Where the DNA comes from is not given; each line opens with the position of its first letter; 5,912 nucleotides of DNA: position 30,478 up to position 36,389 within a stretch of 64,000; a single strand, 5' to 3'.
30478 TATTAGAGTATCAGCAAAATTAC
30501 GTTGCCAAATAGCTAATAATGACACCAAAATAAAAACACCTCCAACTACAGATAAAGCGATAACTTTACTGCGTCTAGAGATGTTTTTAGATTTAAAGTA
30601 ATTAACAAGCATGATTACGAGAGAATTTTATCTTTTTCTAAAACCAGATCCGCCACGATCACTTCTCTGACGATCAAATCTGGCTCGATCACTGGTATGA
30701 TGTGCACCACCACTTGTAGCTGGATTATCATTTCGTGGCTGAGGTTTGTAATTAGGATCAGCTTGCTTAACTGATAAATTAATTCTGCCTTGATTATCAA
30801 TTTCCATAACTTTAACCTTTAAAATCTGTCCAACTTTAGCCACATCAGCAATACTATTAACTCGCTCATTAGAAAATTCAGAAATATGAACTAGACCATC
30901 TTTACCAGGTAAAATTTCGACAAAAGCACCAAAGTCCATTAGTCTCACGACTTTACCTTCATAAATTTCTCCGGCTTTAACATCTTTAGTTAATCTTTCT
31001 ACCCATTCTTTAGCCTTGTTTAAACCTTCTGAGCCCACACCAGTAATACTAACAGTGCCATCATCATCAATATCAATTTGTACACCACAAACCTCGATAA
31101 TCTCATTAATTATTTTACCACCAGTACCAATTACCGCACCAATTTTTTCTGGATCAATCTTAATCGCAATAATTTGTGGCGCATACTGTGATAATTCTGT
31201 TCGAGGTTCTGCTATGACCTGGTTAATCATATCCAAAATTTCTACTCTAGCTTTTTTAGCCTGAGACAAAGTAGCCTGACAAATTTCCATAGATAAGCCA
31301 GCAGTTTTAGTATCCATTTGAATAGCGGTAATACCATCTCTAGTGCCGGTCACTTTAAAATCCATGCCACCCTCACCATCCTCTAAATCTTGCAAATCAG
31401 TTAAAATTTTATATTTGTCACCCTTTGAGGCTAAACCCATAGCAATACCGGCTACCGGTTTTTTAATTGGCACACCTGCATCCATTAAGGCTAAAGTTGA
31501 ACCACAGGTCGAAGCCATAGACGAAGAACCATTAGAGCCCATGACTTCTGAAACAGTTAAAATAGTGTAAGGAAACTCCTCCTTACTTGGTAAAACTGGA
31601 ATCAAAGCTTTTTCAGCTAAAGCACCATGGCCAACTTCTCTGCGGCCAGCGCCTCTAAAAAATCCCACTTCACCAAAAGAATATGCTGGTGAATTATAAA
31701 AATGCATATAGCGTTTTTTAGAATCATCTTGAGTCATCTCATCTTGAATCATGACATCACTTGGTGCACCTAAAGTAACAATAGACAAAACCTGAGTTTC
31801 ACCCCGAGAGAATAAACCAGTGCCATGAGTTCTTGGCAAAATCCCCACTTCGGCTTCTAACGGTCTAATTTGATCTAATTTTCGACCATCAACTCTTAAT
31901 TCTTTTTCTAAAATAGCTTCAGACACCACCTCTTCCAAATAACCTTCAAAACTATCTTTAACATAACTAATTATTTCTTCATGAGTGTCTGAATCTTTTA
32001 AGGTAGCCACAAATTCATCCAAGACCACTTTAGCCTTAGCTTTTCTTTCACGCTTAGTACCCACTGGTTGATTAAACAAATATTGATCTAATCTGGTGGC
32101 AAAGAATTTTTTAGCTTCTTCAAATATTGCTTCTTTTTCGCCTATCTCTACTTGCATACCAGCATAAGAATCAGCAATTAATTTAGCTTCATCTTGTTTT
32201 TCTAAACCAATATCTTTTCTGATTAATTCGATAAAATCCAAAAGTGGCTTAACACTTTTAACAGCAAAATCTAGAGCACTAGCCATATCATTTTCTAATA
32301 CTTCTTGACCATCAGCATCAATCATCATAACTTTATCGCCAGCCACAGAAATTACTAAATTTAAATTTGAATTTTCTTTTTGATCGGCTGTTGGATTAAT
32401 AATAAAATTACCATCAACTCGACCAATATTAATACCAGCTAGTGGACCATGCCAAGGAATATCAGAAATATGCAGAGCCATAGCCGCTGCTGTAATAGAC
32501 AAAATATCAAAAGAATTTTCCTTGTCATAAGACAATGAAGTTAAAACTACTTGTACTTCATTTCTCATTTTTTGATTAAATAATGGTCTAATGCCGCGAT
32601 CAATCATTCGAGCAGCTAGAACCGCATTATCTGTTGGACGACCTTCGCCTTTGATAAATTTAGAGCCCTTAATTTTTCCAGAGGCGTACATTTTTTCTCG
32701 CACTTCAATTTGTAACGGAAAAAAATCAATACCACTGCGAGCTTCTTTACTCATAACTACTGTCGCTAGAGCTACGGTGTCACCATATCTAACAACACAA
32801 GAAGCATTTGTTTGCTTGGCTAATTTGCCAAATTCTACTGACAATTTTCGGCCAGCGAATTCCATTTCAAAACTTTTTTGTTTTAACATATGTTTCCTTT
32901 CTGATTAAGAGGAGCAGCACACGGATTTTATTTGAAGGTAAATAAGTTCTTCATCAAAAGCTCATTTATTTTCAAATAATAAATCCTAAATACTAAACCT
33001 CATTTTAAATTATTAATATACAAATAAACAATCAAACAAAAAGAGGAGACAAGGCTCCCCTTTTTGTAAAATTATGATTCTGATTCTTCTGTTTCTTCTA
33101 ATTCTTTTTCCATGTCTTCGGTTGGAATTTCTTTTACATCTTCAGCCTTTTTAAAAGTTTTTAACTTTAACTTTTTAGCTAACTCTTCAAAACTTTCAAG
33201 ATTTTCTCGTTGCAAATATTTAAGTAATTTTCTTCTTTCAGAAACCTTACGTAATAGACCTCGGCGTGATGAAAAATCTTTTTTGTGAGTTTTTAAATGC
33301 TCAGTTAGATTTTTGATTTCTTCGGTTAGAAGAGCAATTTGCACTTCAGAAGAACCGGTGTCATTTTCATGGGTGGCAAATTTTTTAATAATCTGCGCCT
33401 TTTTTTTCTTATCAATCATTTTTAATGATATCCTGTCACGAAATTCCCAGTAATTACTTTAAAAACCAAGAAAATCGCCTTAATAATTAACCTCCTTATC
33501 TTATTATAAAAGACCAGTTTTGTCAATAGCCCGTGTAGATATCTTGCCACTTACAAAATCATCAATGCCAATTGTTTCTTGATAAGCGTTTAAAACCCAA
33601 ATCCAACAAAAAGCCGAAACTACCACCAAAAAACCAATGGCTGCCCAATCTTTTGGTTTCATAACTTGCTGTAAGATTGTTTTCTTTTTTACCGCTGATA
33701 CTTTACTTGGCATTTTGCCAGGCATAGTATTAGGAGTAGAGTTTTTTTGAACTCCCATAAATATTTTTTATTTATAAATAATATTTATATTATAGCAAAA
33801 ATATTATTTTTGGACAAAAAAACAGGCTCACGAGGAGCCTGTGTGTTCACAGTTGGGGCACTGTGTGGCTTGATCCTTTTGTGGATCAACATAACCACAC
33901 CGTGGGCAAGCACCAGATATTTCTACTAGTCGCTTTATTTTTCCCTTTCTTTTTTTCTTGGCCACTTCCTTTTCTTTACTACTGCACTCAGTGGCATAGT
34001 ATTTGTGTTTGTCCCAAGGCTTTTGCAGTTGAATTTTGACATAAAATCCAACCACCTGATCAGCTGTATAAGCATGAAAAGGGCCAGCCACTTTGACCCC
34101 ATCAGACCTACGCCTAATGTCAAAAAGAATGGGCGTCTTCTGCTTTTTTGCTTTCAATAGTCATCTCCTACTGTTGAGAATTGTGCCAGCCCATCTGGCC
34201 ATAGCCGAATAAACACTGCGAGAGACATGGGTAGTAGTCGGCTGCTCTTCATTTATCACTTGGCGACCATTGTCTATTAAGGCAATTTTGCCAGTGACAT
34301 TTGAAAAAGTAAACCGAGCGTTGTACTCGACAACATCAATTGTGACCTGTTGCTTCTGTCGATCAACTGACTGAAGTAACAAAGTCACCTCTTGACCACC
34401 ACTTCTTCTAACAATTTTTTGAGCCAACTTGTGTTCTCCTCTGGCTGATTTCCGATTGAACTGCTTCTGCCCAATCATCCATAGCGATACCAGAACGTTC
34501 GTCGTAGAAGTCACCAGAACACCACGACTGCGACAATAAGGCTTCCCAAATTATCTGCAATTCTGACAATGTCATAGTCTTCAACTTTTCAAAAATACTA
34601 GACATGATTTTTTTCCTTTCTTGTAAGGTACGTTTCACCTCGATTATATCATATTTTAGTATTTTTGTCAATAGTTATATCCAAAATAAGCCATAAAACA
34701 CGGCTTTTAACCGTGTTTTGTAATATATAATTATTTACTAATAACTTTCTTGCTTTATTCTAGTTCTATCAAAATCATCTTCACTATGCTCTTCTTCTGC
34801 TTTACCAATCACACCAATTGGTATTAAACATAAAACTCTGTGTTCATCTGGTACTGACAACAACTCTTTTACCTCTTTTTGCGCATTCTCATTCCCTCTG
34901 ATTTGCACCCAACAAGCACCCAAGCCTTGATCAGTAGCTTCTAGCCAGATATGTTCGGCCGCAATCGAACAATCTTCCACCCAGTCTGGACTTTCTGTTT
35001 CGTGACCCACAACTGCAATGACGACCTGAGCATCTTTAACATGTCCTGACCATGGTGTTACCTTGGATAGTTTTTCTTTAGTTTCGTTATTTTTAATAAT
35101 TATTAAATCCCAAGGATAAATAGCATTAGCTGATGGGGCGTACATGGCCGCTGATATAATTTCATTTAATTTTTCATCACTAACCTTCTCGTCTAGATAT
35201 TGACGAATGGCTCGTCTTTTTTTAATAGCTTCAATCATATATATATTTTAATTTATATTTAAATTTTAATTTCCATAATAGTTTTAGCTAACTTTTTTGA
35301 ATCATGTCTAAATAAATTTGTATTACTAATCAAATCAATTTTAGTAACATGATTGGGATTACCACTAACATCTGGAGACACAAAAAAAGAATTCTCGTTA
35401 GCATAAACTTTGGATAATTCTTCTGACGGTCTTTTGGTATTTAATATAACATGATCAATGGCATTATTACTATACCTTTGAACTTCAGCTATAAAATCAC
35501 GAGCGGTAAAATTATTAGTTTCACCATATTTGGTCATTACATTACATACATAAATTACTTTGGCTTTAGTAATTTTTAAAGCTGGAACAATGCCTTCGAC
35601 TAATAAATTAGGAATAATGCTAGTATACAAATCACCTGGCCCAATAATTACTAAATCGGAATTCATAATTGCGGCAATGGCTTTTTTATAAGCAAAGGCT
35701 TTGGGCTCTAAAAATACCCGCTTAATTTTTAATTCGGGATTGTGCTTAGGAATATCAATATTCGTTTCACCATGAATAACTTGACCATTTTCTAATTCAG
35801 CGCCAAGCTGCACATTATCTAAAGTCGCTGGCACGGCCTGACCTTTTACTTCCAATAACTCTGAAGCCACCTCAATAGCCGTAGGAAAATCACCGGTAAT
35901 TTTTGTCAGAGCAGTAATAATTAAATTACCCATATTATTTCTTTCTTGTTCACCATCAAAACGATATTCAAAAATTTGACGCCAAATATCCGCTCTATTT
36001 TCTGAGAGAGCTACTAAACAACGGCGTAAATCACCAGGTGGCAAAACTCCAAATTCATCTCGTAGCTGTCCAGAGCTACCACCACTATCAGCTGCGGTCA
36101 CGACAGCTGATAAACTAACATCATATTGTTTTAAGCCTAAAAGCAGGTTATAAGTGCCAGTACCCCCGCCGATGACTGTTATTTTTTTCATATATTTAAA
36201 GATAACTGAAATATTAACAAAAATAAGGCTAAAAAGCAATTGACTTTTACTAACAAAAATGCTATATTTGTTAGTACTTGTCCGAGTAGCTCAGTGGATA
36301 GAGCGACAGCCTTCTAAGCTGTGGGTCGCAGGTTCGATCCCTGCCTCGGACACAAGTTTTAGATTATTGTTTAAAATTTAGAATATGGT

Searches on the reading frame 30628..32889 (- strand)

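Call 43: search_protein_families(library=pfam, proteins=[window:30628-32889:-], max_evalue=0.00001)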
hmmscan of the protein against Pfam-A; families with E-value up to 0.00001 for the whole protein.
window:30628-32889:- (753 aa): 5 families
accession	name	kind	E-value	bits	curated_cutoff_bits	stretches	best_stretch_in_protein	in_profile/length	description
PF01138.27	RNase_PH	-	2.2e-48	164.4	25.5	2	13-145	2-130/130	3' exoribonuclease family, domain 1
PF00575.29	S1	-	1.5e-20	73.8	22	1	637-708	2-74/74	S1 RNA binding domain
PF03725.20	RNase_PH_C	-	4.9e-15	55.7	20.8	1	149-211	2-66/67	3' exoribonuclease family, domain 2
PF00013.35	KH_1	-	1.6e-11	44.2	21.5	1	575-631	3-65/66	KH domain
PF03726.19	PNPase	-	2.2e-06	28.5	24.6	0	257-337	4-81/81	Polyribonucleotide nucleotidyltransferase, RNA binding domain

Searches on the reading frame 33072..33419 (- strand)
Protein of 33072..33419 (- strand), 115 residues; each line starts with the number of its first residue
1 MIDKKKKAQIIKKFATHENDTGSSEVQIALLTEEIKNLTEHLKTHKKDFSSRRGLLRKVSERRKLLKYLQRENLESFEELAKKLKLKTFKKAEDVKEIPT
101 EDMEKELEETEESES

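Call 125: search_protein_families(library=pfam, proteins=[window:33072-33419:-], max_evalue=0.000001)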
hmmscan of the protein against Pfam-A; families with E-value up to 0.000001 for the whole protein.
window:33072-33419:- (115 aa): 1 family
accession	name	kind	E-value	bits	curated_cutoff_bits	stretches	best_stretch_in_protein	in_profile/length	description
PF00312.27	Ribosomal_S15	-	3.7e-34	117.1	31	1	7-87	1-81/81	Ribosomal protein S15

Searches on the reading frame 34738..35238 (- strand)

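Call 125: search_protein_families(library=pfam, proteins=[window:34738-35238:-], max_evalue=0.000001)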
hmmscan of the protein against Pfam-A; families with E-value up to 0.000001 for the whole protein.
window:34738-35238:- (166 aa): 2 families
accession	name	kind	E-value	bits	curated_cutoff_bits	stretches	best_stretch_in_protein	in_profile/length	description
PF00881.29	Nitroreductase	-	4.2e-30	105.6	23.5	2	5-60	1-56/167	Nitroreductase family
PF14512.11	TM1586_NiRdase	-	1.2e-14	55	27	1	2-151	3-140/215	Putative TM nitroreductase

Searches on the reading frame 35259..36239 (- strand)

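Call 125: search_protein_families(library=pfam, proteins=[window:35259-36239:-], max_evalue=0.000001)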
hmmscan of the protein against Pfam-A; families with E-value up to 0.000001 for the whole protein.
window:35259-36239:- (326 aa): 1 family
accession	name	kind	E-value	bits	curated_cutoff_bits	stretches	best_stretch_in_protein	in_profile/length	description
PF01933.23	CofD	-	2.5e-90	303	30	1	20-292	1-275/290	2-phospho-L-lactate transferase CofD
